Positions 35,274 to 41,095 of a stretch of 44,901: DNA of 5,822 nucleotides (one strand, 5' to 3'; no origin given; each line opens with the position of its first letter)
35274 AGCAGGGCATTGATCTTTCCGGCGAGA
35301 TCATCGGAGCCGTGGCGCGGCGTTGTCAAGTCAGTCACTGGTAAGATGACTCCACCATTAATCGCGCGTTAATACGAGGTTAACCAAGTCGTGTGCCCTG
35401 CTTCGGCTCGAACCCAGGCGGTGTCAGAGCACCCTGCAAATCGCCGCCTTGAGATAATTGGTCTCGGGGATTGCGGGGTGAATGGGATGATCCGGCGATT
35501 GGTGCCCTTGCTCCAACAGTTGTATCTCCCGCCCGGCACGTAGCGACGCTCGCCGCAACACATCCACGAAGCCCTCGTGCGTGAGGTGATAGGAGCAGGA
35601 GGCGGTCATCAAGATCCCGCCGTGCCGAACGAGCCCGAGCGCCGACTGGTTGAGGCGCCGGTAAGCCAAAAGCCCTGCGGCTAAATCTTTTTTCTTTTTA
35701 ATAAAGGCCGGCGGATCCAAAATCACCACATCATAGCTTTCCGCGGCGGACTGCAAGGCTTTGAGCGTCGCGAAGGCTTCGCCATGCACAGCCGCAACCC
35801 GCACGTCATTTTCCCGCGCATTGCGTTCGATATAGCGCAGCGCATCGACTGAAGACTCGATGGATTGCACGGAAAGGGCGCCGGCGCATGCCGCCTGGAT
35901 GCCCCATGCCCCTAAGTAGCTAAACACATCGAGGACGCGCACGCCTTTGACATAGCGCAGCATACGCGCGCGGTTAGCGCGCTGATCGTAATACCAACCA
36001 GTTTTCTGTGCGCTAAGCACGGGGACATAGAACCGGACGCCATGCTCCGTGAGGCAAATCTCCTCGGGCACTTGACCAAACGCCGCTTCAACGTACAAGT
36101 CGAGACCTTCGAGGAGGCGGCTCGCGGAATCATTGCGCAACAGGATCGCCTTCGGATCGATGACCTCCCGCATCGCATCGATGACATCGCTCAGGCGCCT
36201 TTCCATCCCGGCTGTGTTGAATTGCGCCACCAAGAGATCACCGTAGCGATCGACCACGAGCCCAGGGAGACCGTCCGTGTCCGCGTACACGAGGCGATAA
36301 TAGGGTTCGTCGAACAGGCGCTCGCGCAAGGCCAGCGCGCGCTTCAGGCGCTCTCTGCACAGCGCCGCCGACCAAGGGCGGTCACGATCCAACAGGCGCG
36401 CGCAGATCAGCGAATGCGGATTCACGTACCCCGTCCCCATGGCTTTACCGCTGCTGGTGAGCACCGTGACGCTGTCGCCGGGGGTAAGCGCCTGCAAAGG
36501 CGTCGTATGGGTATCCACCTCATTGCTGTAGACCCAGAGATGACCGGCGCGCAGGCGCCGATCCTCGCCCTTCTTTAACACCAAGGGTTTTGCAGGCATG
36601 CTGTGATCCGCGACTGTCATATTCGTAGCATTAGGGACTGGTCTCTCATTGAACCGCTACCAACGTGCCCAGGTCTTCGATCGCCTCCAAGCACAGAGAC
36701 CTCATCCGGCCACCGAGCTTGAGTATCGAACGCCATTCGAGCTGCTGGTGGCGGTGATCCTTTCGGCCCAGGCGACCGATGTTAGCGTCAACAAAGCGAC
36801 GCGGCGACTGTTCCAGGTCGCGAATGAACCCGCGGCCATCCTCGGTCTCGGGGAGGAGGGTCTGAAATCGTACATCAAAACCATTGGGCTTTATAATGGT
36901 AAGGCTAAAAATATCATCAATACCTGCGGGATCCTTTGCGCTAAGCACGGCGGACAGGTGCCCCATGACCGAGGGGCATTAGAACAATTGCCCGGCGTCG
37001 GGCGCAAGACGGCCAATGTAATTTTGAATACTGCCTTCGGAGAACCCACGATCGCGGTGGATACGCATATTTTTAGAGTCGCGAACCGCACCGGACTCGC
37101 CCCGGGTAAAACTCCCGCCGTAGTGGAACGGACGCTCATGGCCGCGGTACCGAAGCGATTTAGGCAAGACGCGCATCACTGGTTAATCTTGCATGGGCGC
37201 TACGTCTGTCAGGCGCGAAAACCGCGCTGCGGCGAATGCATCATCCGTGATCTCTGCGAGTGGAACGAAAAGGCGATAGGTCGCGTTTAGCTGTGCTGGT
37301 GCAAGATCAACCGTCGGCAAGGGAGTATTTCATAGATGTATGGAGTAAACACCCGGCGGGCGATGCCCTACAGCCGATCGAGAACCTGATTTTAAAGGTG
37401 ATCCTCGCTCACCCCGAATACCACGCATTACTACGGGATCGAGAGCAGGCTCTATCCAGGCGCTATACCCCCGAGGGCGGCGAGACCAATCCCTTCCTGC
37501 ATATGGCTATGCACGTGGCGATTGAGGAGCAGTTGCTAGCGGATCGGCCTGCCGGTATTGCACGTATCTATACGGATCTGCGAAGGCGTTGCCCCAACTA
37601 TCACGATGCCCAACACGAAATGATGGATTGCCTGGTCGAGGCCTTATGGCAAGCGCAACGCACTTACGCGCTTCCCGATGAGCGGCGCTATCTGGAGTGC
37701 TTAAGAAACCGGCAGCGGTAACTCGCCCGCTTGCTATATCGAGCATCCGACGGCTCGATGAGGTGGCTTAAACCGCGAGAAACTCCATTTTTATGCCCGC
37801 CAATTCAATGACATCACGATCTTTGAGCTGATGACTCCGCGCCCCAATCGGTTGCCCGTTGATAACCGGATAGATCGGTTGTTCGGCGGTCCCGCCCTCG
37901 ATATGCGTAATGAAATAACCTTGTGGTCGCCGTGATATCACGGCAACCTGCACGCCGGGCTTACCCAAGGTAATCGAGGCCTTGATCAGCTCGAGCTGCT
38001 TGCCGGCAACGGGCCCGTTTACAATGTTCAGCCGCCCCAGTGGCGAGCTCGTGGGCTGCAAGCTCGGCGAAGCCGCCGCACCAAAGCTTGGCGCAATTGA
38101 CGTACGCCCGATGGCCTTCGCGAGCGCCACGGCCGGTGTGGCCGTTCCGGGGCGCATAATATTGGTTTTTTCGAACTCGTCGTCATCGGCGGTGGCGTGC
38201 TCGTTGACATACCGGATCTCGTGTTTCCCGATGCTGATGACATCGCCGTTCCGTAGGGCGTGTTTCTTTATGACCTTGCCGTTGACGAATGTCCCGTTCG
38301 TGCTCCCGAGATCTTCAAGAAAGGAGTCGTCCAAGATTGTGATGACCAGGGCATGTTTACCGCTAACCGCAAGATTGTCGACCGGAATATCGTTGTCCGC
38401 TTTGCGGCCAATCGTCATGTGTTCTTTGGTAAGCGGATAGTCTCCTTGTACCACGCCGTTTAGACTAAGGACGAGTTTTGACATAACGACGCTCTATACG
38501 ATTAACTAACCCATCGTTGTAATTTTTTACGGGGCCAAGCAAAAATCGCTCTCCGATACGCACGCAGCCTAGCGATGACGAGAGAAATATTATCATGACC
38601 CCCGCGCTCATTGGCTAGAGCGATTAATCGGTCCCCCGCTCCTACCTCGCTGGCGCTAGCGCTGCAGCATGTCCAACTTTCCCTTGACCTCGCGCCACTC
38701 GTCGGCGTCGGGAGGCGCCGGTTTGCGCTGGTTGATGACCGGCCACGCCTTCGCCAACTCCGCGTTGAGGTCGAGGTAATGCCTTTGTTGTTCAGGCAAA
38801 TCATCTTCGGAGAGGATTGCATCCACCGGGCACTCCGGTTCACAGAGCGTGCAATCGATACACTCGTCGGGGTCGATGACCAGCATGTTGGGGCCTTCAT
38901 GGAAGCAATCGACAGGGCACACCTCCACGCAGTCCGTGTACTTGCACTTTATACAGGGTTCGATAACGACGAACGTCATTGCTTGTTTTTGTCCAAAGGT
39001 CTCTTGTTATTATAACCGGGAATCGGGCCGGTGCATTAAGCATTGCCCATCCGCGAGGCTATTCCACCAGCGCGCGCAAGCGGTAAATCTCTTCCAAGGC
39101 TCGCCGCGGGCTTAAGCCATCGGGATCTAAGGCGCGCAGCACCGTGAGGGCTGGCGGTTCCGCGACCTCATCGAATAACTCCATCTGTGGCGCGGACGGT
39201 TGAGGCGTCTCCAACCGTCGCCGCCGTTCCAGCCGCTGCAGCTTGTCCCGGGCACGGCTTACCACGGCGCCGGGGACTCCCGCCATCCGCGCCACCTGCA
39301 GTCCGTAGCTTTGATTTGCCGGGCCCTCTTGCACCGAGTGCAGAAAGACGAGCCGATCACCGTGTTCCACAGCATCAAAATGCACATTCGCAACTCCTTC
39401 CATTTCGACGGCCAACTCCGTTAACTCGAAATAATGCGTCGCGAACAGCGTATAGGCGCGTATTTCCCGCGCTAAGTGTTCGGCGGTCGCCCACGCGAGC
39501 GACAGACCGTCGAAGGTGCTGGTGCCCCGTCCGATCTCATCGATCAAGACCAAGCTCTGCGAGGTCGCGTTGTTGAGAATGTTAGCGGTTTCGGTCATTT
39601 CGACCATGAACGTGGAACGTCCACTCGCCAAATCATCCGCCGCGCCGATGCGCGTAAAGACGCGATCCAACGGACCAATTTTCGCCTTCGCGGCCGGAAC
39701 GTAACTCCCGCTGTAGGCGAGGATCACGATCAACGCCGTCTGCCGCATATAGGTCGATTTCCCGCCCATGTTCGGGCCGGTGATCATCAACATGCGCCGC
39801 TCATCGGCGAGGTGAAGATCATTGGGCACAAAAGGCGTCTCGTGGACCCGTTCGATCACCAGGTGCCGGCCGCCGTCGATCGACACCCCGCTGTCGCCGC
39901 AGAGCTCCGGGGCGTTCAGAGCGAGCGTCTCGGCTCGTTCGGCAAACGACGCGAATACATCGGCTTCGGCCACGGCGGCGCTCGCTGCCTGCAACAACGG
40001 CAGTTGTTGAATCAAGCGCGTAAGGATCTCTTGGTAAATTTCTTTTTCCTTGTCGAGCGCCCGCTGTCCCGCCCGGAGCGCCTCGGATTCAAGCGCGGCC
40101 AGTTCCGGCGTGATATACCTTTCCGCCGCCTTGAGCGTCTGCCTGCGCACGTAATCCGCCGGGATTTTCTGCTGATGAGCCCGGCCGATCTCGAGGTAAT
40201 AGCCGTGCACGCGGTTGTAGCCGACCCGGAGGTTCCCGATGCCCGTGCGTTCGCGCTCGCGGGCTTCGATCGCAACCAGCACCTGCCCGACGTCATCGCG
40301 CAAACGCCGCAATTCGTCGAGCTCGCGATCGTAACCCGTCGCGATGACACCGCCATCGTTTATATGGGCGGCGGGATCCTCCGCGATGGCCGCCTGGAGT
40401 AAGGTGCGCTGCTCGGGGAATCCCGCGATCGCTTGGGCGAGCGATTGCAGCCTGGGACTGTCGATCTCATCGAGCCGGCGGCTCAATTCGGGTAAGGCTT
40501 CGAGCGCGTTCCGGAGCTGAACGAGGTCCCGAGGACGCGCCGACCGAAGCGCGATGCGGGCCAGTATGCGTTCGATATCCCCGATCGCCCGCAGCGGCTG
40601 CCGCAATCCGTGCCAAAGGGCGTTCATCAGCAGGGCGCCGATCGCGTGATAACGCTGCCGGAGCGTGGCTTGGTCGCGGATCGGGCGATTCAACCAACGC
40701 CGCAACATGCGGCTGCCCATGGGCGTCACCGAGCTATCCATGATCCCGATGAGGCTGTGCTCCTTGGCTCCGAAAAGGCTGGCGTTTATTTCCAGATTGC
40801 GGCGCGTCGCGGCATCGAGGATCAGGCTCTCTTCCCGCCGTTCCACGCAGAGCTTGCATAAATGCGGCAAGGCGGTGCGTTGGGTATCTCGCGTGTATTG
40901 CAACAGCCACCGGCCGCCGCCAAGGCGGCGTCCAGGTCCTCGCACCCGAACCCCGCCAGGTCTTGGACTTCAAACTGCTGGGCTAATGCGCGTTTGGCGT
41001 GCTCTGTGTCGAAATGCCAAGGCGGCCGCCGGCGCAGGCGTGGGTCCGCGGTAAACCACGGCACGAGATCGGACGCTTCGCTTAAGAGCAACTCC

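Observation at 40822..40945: mutS is split into two overlapping ORFs by a single-nucleotide frameshift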

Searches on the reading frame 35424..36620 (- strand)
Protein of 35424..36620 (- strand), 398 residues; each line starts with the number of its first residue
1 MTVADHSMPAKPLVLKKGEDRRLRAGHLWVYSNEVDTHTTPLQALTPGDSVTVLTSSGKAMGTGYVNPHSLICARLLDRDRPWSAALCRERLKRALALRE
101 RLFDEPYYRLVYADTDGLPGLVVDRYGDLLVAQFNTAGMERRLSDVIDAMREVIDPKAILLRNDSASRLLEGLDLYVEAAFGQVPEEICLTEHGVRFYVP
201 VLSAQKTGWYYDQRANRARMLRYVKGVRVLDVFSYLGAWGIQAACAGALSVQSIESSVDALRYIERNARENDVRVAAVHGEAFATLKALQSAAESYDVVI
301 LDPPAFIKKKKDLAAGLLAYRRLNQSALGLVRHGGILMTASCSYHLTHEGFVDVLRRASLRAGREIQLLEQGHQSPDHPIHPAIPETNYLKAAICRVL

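Call 14: search_protein_families(library=pfam, proteins=[window:35424-36620:-], max_evalue=0.00001)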
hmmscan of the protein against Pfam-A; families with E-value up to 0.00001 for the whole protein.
window:35424-36620:- (398 aa): 5 families
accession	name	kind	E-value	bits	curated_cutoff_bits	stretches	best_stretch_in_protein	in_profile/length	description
PF17785.7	PUA_3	-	5.4e-20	71.4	22.6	1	13-79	1-64/64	PUA-like domain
PF10672.15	Methyltrans_SAM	-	5.2e-12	46.1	27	1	178-353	76-250/286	S-adenosylmethionine-dependent methyltransferase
PF03602.21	Cons_hypoth95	-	7e-11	42.6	24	1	223-328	39-147/182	Conserved hypothetical protein 95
PF09445.16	Methyltransf_15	-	1.6e-06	28.2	22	1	228-304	3-80/165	RNA cap guanine-N2 methyltransferase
PF02475.24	TRM5-TYW2_MTfase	-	5.1e-06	27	28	1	191-274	4-86/164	TRM5/TYW2 methyltransferase domain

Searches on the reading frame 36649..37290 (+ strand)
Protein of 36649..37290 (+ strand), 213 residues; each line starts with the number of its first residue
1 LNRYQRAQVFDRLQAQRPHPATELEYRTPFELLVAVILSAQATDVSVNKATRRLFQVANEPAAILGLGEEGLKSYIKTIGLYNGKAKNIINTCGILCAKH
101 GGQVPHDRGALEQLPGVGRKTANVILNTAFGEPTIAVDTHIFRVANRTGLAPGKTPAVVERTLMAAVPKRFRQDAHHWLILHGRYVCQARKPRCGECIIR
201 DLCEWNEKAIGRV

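Call 11: search_protein_families(library=pfam, proteins=[window:36649-37290:+])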
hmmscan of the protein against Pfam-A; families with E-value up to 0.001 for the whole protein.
window:36649-37290:+ (213 aa): 3 families
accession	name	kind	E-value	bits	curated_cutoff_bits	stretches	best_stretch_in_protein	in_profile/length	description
PF00730.31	HhH-GPD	-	3.2e-24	85.8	26.2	1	34-168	1-107/108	HhH-GPD superfamily base excision DNA repair protein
PF00633.29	HHH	-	2.4e-06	27.6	24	1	100-127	2-29/30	Helix-hairpin-helix motif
PF10576.14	EndIII_4Fe-2S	-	5.4e-06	27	20.5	1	187-203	1-17/17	Iron-sulfur binding domain of endonuclease III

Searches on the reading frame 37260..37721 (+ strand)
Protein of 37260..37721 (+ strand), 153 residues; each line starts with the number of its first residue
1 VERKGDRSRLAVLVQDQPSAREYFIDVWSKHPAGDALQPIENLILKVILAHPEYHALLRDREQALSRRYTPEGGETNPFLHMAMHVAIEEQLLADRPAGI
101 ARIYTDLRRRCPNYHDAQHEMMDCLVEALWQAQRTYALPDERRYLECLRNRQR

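Call 11: search_protein_families(library=pfam, proteins=[window:37260-37721:+])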
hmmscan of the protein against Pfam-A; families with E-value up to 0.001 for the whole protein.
window:37260-37721:+ (153 aa): 1 family
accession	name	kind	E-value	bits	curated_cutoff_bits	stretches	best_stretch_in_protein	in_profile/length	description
PF08897.16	DUF1841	-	8.3e-53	178.5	24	1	18-149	3-134/135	Domain of unknown function (DUF1841)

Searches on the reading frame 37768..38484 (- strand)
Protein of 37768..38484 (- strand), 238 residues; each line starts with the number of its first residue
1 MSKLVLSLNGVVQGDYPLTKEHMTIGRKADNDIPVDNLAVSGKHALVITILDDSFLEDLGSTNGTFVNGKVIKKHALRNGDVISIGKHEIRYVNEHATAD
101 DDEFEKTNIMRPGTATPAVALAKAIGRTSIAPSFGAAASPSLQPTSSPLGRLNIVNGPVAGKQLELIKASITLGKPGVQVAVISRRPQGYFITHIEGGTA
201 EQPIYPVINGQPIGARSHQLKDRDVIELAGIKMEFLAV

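Call 14: search_protein_families(library=pfam, proteins=[window:37768-38484:-], max_evalue=0.00001)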
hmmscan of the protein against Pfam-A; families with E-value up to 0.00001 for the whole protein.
window:37768-38484:- (238 aa): 2 families
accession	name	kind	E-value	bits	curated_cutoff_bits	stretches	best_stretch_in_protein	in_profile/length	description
PF00498.31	FHA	-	6.5e-22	78.2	20.7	1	24-86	2-67/67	FHA domain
PF16697.10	Yop-YscD_cpl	-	6.2e-14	52.5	33.2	1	9-93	4-91/94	Inner membrane component of T3SS, cytoplasmic domain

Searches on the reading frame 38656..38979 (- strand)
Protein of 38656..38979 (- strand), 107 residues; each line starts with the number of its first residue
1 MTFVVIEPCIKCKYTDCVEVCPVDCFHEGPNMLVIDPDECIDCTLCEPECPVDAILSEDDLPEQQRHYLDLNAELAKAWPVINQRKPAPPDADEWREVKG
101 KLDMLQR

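Call 14: search_protein_families(library=pfam, proteins=[window:38656-38979:-], max_evalue=0.00001)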
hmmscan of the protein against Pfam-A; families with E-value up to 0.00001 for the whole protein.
window:38656-38979:- (107 aa): 7 families
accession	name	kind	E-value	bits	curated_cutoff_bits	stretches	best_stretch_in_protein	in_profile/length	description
PF11953.13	DUF3470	-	4.3e-20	71.8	23.2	1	66-107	1-42/42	Domain of unknown function (DUF3470)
PF00037.32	Fer4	-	1.2e-08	34.8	21.1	1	34-55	2-23/24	4Fe-4S binding domain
PF12837.12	Fer4_6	-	6.6e-07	29.4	25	0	34-55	3-24/24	4Fe-4S binding domain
PF12797.12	Fer4_2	-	7.5e-07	29.2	24.5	0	33-52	3-22/22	4Fe-4S binding domain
PF13484.11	Fer4_16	-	1.1e-06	29.7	30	0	39-83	1-45/66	4Fe-4S double cluster binding domain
PF12838.12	Fer4_7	-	2.3e-06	28.4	27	1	9-54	2-52/52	4Fe-4S dicluster domain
PF14697.11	Fer4_21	-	9.6e-06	26.1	35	0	7-55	6-57/59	4Fe-4S dicluster domain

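Call 18: find_encoding_contigs(protein=window:38656-38979:-, flank=6000, max_places=10)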
Protein window:38656-38979:- (107 aa): 2 contigs read that carry it; 2 places shown.
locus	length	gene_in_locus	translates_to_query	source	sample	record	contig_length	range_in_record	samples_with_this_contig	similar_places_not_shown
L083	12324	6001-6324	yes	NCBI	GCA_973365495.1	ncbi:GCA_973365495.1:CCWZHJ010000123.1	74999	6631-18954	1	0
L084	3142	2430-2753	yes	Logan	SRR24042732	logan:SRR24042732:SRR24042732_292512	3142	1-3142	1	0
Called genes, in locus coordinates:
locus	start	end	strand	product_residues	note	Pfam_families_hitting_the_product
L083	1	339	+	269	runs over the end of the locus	PF02578:Cu-oxidase_4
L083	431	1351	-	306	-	PF00891:Methyltransf_2 (weak), PF05971:Methyltransf_10 (weak), PF13489:Methyltransf_23 (weak), PF05175:MTS, PF06325:PrmA, PF13847:Methyltransf_31, PF08242:Methyltransf_12, PF13649:Methyltransf_25, +3 more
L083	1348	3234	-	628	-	PF02518:HATPase_c (weak), PF13589:HATPase_c_3, PF00183:HSP90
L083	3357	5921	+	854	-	PF01624:MutS_I, PF05188:MutS_II, PF05192:MutS_III, PF05190:MutS_IV, PF00488:MutS_V, PF27441:MutS_C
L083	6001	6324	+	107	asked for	PF12797:Fer4_2 (faint), PF12837:Fer4_6 (faint), PF13237:Fer4_10 (faint), PF12838:Fer4_7 (weak), PF13187:Fer4_9 (faint), PF13484:Fer4_16 (faint), PF00037:Fer4 (weak), PF11953:DUF3470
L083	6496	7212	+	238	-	PF16697:Yop-YscD_cpl, PF00498:FHA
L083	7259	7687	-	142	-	PF08897:DUF1841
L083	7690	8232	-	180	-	PF00730:HhH-GPD, PF00633:HHH (weak), PF10576:EndIII_4Fe-2S (weak)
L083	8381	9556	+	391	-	PF17785:PUA_3, PF10672:Methyltrans_SAM, PF02475:TRM5-TYW2_MTfase (weak), PF03602:Cons_hypoth95, PF05175:MTS (weak), PF09445:Methyltransf_15 (weak), PF13847:Methyltransf_31 (weak)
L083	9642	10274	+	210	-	PF13187:Fer4_9 (faint), PF25160:LdpA_Fe-S-bd (faint), PF04060:FeS, PF12838:Fer4_7 (faint), PF00037:Fer4 (weak), PF14697:Fer4_21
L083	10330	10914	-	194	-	-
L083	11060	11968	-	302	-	PF01963:TraB_PrgY_gumN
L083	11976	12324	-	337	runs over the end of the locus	PF00933:Glyco_hydro_3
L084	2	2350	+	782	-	?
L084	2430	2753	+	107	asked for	PF12797:Fer4_2 (faint), PF12837:Fer4_6 (faint), PF13237:Fer4_10 (faint), PF12838:Fer4_7 (weak), PF13187:Fer4_9 (faint), PF13484:Fer4_16 (faint), PF00037:Fer4 (weak), PF11953:DUF3470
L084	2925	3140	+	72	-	?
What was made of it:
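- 38656..38979 (-): fdxA-type ferredoxin directly downstream of mutS, used as the anchor to fetch syntenic relatives. Call 14 (Pfam Fer4 and DUF3470); call 18 (an identical protein in L083 and L084).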

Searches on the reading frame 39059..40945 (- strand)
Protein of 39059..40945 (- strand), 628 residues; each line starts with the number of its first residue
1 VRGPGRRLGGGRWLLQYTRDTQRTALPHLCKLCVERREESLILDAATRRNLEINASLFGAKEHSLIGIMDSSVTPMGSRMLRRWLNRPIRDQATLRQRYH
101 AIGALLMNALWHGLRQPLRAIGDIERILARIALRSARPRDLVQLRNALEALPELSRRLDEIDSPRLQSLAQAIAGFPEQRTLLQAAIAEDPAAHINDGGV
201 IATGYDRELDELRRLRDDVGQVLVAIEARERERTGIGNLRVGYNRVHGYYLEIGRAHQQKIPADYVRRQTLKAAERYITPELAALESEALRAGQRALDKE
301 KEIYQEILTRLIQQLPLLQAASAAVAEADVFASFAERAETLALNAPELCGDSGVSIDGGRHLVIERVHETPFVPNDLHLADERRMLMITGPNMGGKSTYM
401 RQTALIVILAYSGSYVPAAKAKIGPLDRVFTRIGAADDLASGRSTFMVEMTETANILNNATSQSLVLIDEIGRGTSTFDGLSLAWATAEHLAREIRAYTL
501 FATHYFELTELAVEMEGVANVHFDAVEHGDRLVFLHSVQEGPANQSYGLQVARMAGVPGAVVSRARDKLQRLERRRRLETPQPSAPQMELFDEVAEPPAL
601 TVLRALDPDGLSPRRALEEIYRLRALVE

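Call 5: search_protein_families(library=pfam, proteins=[window:39059-40945:-])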
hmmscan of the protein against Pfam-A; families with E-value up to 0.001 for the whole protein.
window:39059-40945:- (628 aa): 3 families
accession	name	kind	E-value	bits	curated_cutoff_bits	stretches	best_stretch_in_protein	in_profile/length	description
PF00488.27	MutS_V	-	2.7e-86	288.8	30.2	1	387-573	2-188/188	MutS domain V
PF05192.23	MutS_III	-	9.1e-50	170.1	34.1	1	46-335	1-194/194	MutS domain III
PF05190.23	MutS_IV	-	7e-28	97.2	22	1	204-292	1-89/92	MutS family domain IV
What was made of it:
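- On Canonical bacterial MutS (MutS1) mismatch-repair protein: MutS_II, MutS_III, MutS_IV and MutS_V are all found (call 5).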
